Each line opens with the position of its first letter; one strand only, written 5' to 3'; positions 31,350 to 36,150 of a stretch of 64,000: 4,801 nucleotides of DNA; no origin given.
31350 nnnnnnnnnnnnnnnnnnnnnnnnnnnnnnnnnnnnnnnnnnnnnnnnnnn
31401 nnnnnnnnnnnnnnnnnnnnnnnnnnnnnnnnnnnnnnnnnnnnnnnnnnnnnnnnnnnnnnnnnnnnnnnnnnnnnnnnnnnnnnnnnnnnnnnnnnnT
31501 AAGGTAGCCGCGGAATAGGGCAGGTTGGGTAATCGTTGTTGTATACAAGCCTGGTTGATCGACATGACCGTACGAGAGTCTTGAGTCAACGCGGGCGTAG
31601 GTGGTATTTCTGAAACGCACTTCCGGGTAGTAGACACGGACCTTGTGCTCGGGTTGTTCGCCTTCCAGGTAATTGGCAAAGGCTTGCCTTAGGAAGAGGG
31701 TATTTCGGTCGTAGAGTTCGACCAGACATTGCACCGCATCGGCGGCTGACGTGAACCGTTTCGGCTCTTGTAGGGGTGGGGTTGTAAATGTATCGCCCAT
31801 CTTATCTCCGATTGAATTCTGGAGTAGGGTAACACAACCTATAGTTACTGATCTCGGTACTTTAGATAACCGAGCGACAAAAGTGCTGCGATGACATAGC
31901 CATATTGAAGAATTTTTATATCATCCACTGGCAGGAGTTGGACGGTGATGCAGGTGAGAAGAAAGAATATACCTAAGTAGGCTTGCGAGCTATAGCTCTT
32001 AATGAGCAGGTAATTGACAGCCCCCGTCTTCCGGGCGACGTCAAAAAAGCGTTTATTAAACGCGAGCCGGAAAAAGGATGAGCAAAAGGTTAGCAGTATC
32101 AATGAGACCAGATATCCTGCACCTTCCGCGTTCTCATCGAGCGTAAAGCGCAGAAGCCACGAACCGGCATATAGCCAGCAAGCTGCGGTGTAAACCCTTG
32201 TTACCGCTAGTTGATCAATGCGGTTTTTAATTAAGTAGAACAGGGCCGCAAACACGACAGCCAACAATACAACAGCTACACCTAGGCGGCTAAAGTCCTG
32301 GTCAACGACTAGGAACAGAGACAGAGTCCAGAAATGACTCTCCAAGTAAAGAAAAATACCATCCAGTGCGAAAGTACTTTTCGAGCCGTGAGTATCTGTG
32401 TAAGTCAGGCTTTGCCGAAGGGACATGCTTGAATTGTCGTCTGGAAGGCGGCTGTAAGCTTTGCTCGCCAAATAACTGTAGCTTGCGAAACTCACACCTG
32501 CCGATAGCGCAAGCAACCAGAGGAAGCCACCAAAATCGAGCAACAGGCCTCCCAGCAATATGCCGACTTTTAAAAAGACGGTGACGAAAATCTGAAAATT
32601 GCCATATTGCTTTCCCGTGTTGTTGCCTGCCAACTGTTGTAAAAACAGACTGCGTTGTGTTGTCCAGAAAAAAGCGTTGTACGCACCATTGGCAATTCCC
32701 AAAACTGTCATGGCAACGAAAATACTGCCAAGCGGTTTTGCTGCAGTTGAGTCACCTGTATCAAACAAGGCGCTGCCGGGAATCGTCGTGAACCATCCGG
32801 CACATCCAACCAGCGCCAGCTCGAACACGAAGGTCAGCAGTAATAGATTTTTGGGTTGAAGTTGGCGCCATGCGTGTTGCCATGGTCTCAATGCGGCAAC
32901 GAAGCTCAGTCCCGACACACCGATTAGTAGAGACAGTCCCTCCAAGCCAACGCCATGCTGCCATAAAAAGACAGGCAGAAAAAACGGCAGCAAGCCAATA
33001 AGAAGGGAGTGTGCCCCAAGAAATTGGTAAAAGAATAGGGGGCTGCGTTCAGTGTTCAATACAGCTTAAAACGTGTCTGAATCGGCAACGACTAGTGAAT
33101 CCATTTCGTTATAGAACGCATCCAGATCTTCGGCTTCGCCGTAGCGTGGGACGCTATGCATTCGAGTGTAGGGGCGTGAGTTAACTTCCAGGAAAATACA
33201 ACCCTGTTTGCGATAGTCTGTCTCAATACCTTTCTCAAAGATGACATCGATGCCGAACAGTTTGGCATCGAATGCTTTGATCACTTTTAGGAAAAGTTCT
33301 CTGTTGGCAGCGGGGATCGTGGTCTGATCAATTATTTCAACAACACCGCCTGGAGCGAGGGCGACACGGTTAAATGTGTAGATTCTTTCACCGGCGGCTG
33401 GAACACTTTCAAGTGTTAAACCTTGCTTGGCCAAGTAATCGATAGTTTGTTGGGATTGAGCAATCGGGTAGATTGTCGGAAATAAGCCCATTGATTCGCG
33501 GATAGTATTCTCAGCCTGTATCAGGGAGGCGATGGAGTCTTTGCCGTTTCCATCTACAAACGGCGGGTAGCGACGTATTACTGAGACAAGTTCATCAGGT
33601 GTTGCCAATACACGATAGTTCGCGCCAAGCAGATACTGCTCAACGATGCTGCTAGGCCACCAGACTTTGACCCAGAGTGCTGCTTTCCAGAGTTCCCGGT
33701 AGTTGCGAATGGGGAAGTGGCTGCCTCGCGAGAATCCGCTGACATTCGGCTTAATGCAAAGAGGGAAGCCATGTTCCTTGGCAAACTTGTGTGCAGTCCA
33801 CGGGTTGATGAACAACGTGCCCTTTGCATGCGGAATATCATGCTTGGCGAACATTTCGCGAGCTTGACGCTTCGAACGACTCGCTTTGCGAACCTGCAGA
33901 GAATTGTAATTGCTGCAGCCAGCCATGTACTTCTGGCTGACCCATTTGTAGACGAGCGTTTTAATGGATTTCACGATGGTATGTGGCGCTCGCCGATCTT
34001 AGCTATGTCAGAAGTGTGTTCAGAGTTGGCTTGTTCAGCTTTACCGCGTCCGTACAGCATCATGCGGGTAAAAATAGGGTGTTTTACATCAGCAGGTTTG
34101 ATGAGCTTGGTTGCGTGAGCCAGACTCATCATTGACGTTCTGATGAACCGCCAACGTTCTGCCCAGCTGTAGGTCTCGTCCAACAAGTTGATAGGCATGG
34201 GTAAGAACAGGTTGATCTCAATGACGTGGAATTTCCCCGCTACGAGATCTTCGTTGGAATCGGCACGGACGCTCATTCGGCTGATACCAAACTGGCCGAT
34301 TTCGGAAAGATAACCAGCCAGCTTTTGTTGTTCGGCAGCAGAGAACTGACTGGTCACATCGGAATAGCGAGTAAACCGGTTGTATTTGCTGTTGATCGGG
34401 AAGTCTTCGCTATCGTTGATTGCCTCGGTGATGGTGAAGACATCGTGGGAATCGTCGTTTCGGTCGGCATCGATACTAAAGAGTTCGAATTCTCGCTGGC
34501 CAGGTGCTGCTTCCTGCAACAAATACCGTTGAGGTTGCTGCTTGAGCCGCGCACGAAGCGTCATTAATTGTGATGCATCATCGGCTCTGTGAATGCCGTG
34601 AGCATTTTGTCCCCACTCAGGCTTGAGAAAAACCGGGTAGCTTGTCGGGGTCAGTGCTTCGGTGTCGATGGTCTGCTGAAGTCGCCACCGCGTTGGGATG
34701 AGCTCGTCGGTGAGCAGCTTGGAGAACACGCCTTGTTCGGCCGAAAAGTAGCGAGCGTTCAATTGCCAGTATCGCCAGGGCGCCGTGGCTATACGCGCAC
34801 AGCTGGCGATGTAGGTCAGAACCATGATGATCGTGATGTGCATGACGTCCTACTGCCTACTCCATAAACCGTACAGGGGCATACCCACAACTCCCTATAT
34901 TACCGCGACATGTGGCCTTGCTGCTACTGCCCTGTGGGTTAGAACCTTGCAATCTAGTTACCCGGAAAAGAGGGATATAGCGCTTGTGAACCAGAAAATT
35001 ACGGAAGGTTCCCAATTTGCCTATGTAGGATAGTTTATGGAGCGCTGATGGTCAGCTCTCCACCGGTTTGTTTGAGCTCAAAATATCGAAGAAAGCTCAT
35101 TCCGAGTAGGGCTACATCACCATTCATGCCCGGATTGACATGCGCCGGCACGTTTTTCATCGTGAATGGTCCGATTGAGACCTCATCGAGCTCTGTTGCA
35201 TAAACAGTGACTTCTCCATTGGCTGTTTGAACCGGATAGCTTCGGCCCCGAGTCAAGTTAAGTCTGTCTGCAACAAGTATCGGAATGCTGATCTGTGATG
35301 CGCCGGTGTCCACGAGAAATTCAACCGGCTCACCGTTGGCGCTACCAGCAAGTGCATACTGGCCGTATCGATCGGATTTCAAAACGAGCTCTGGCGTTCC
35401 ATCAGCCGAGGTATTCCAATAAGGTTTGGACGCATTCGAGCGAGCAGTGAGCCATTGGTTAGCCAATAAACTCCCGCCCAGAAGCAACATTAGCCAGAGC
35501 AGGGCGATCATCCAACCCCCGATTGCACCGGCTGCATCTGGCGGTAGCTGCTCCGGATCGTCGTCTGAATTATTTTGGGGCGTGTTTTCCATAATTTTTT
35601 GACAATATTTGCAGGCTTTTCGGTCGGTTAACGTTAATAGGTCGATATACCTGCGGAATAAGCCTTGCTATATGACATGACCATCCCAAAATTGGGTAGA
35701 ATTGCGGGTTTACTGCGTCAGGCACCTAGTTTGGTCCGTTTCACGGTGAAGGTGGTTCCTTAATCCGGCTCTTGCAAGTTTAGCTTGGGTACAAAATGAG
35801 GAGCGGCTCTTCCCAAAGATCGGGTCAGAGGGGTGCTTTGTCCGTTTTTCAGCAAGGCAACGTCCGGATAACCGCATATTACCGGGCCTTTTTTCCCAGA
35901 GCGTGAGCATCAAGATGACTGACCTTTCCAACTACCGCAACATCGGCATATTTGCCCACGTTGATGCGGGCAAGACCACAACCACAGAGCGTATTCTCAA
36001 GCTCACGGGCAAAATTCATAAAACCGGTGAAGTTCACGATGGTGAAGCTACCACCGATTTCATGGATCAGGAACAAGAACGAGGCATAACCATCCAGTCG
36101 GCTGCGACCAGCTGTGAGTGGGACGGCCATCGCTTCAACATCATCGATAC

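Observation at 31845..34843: Three-gene operon of two different ATP-grasp ligases plus an MFS-type transporter: candidate undescribed peptide or metabolite pathway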

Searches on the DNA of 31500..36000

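Call 68: search_rna_families(source=window, start=31500, end=36000, threshold=evalue, max_evalue=1)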
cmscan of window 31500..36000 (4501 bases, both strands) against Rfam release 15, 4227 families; matches with E-value up to 1: 0.
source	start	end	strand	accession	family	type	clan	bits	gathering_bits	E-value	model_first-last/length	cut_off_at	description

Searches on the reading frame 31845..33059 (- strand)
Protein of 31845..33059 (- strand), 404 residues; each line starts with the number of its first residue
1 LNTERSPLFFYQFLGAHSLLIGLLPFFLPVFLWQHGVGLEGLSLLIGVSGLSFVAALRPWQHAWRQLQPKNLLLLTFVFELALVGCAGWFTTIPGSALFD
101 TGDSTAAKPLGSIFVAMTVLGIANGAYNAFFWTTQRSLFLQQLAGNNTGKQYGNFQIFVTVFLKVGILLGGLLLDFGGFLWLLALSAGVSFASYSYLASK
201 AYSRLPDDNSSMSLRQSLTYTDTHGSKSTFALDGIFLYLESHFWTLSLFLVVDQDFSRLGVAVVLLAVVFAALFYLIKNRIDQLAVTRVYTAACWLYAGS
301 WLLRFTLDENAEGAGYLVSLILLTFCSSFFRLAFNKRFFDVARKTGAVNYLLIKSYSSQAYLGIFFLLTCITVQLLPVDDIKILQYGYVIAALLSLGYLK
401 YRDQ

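Call 3: search_protein_families(library=pfam, proteins=[window:31845-33059:-], max_evalue=0.1)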
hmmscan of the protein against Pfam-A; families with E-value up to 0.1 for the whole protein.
window:31845-33059:- (404 aa): 2 families
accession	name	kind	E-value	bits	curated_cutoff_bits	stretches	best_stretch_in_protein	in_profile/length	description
PF07690.21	MFS_1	-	0.028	13.8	33.4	1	111-348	83-331/347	Major Facilitator Superfamily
PF20237.3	DUF6594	-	0.049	14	30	0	242-292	184-235/238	Family of unknown function (DUF6594)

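Call 4: search_protein_families(library=ncbifam, proteins=[window:31845-33059:-], max_evalue=0.1)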
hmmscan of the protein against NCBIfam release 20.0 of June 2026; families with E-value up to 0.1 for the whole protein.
window:31845-33059:- (404 aa): 1 family
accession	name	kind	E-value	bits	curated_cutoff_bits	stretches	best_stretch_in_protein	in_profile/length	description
TIGR00880.1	2_A_01_02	superfamily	0.0047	17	131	1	110-194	47-134/141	multidrug resistance protein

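Call 10: find_homologous_proteins(query=window:31845-33059:-)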
Query window:31845-33059:- (404 aa): 442 proteins with E <= 0.001 among 8000 candidates; the best 120 are listed.
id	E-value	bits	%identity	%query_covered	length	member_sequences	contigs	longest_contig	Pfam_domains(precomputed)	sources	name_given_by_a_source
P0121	2.9e-249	845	96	100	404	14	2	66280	-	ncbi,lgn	ncbi:MAG: hypothetical protein AB8B84_13005 [Granulosicoccus sp.]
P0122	2.1e-233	793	88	100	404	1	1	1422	-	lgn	-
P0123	5.9e-194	663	82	89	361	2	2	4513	-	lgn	-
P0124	2.3e-189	648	73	100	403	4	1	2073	-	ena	-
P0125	4.2e-187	640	71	100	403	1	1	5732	-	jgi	jgi:hypothetical protein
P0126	1.7e-186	638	71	100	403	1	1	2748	-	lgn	-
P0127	3.3e-185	634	70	100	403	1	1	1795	-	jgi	jgi:hypothetical protein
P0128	8.3e-185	633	70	100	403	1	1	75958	-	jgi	jgi:hypothetical protein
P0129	1.6e-184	632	70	100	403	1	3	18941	-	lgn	-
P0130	1.0e-183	629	74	93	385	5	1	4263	-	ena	-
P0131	6.3e-183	626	69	100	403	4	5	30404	-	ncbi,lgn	ncbi:MAG: hypothetical protein ACI8VW_000397 [bacterium]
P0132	1.2e-182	626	70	100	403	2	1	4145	-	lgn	-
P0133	2.3e-182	625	70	100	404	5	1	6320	-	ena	-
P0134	4.4e-182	624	71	100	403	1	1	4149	-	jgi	jgi:hypothetical protein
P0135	5.3e-181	620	69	100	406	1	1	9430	-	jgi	-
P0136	8.2e-181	620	72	100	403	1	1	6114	PF07690.22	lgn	-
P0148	2.3e-155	536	64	98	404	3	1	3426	PF07690.22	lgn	-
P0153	7.6e-149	514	62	98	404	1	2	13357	PF07690.22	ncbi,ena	-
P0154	1.2e-148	514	62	99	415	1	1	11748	PF07690.22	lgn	-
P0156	4.4e-147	508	62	100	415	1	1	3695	PF07690.22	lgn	-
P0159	4.0e-144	499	61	100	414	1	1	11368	PF07690.22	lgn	-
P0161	2.2e-143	496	62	100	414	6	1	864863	PF07690.22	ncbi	-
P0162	2.5e-143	496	61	99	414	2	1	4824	PF07690.22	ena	-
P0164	1.1e-141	491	60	98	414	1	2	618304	PF07690.22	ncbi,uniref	ncbi:hypothetical protein ACUNV4_14460 [Granulosicoccus sp. 3-233]|uniref:hypothetical protein n=1 T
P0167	5.1e-141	488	61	100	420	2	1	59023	PF07690.22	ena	-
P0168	2.1e-140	486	61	99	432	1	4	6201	PF07690.22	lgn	-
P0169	2.2e-140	486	60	100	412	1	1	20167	PF07690.22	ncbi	ncbi:MAG: hypothetical protein AB8B97_07415 [Granulosicoccus sp.]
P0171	1.9e-139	483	60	100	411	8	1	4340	PF07690.22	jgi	-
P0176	1.8e-138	480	61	98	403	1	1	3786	PF07690.22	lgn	-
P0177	2.0e-138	480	59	98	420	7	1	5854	PF07690.22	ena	-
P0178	9.6e-137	474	59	100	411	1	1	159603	PF07690.22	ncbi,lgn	ncbi:MAG: hypothetical protein AB8B87_04970 [Granulosicoccus sp.]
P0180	8.5e-135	468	59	99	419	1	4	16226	PF07690.22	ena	-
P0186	9.7e-129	448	55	93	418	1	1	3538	PF07690.22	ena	-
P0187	3.8e-128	446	59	100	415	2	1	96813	PF07690.22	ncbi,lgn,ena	-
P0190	2.6e-125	437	56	100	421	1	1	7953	PF07690.22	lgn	-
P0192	1.3e-124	434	56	99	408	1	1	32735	PF07690.22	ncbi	ncbi:MAG: MFS transporter [Granulosicoccus sp.]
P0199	1.6e-113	398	62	78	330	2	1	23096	PF07690.22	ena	-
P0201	1.5e-111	392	52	100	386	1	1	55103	PF07690.22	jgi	-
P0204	1.2e-109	385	52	100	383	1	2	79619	PF07690.22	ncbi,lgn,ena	-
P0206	2.1e-109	384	52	100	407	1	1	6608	PF07690.22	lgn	-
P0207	5.6e-109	383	53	100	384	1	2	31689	PF07690.22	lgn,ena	-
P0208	1.5e-108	382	52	100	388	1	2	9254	PF07690.22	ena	-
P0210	4.1e-108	380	51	100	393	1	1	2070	PF07690.22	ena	-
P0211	8.5e-108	379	53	100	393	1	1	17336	PF07690.22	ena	-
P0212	1.1e-107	379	51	100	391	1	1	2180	PF07690.22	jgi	-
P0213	1.7e-107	378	51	100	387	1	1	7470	PF07690.22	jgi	-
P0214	1.8e-107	378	51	100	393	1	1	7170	PF07690.22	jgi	-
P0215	2.8e-107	377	52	100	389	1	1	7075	PF07690.22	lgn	-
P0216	1.2e-106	375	52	98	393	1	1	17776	PF07690.22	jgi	-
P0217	1.3e-106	375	50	95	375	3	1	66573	-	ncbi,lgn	-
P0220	5.0e-106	373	51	99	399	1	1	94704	PF07690.22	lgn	-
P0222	5.4e-106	373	52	100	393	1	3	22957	PF07690.22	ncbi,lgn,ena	-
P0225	6.4e-105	370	53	89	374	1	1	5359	PF07690.22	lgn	-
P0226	7.9e-105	369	51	100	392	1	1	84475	PF07690.22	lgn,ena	-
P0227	9.0e-105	369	50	100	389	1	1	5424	PF07690.22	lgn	-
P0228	1.5e-104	368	50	100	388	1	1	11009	PF07690.22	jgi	-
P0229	2.2e-104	368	50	98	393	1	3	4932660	PF07690.22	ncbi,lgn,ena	ncbi:MAG: hypothetical protein V3U76_20120 [Granulosicoccus sp.]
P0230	2.4e-104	368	51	99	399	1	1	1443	PF07690.22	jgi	-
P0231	3.0e-104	367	54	99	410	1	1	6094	PF07690.22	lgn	-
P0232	4.7e-104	367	50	100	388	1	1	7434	PF07690.22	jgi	-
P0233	1.3e-103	365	50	100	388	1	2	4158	PF07690.22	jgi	-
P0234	2.8e-103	364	51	100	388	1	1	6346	PF07690.22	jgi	-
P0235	5.0e-103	363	50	98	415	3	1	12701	PF07690.22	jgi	-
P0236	7.6e-103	363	50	100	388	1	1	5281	PF07690.22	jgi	-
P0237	1.0e-102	362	52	100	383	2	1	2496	PF07690.22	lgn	-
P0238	1.0e-102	362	50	100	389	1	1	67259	PF07690.22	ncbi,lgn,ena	-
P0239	2.1e-102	361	50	98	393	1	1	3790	PF07690.22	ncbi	-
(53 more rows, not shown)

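Call 17: find_encoding_contigs(protein=P0217, flank=10000, max_places=2)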
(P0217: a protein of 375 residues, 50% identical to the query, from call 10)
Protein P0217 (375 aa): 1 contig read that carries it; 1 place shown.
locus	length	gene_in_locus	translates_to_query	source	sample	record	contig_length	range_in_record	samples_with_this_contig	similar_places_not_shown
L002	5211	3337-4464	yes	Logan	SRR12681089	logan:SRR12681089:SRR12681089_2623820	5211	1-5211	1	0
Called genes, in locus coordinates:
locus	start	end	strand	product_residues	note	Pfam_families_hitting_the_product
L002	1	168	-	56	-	?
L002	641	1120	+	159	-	PF13650:Asp_protease_2, PF13975:gag-asp_proteas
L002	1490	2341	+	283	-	-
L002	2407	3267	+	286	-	-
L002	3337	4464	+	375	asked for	-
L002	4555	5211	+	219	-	?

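Call 54: predict_structure(alignment_id=A2)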
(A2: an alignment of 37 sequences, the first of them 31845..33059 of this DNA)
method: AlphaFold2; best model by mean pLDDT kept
length: 404 residues; sequences in the alignment: 37
mean_pLDDT: 87.8   pTM: 0.88
mean pLDDT of the five models: 87.8, 86.9, 86.4, 83.3, 82.8
residues with pLDDT >= 90: 233; 70-90: 141; 50-70: 22; < 50: 8
segments of 3 or more residues with pLDDT < 50: 1-4
pLDDT, mean of each block of 10 residues (from residue 1): 60 93 91 89 95 97 89 93 93 75 55 91 96 91 74 85 94 88 93 90 70 95 94 91 83 89 91 88 88 96 83 79 92 91 88 96 96 89 88 95 84
secondary structure, 60 per line:
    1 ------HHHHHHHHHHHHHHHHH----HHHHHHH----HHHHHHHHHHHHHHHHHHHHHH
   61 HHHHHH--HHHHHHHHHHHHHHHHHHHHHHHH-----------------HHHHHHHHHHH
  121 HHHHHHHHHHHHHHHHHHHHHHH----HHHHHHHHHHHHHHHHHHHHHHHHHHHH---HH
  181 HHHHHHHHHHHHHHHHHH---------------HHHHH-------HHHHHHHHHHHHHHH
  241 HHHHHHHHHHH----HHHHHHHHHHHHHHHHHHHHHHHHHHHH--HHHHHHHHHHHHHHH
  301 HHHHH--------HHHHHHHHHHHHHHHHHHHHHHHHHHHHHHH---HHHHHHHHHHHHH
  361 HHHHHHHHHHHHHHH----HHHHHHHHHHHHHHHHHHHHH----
elements in order: H7-23 H28-34 H39-66 H69-92 H110-143 H148-175 H179-198 H214-218 H226-251 H256-283 H286-305 H314-344 H348-375 H380-400

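Call 56: fold_search(model_id=the predicted structure, library=pdb)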
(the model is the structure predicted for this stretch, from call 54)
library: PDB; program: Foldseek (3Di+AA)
matches with E <= 10: 682; with E <= 0.001: 241
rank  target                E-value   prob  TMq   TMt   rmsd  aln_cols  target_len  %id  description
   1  8ttf_A                3.1e-07  1.00  0.65  0.67   5.9       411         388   13  NorA double mutant - E222QD307N at pH 7.5 (released 2024-05-29)
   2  7dl9_A                1.7e-06  1.00  0.62  0.62   6.4       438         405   13  Crystal structure of nucleoside transporter NupG (released 2021-04-07)
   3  8jhq                  1.9e-06  1.00  0.63  0.58   6.2       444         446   15  Cryo-EM structure of human S1P transporter SPNS2 bound with S1P (released 2024-01-10)
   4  8sbe                  2.2e-06  1.00  0.57  0.55   7.0       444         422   14  Structure of the rat vesicular glutamate transporter 2 determined by single-particle Cryo-EM (released 2023-05-03)
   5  8tth_A                2.4e-06  1.00  0.66  0.71   5.1       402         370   12  NorA single mutant - D307N at pH 7.5 (released 2024-05-29)
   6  8g92                  2.5e-06  1.00  0.59  0.58   7.0       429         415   14  Structure of inhibitor 16d-bound SPNS2 (released 2023-05-24)
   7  7dla                  2.8e-06  1.00  0.66  0.66   5.7       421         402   12  Crystal structure of nucleoside transporter NupG (D323A mutant) (released 2021-04-07)
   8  8tte_A                2.9e-06  1.00  0.63  0.67   5.8       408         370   14  Protonated state of NorA at pH 5.0 (released 2024-05-29)
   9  8ttg_A                3.3e-06  1.00  0.66  0.70   5.3       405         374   13  NorA single mutant - E222Q at pH 7.5 (released 2024-05-29)
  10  8qv5_A                4.4e-06  1.00  0.67  0.64   5.6       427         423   14  Structure of human SPNS2 in LMNG (released 2025-02-19)
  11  9wjh                  5.4e-06  1.00  0.66  0.67   5.5       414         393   14  Spiroindoline-bound human VAChT (released 2025-11-05)
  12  8t6a                  5.4e-06  1.00  0.63  0.65   5.9       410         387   11  Human VMAT2 in complex with reserpine (released 2023-11-01)
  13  8jtc                  6.2e-06  1.00  0.63  0.65   5.7       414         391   11  Human VMAT2 complex with reserpine (released 2023-11-29)
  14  9b3m                  7.3e-06  1.00  0.61  0.67   6.2       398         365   14  NorA in inward-open conformation (NorA-BRIL fusion) (released 2024-12-11)
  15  8jhr                  7.9e-06  1.00  0.68  0.64   5.3       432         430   15  Cryo-EM structure of human S1P transporter SPNS2 bound with an inhibitor 16d (released 2024-01-10)
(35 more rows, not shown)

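Call 72: search_protein_families(library=padloc, proteins=[window:31845-33059:-], max_evalue=0.01)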
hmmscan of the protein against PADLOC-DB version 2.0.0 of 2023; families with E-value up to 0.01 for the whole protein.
window:31845-33059:- (404 aa): 0 families
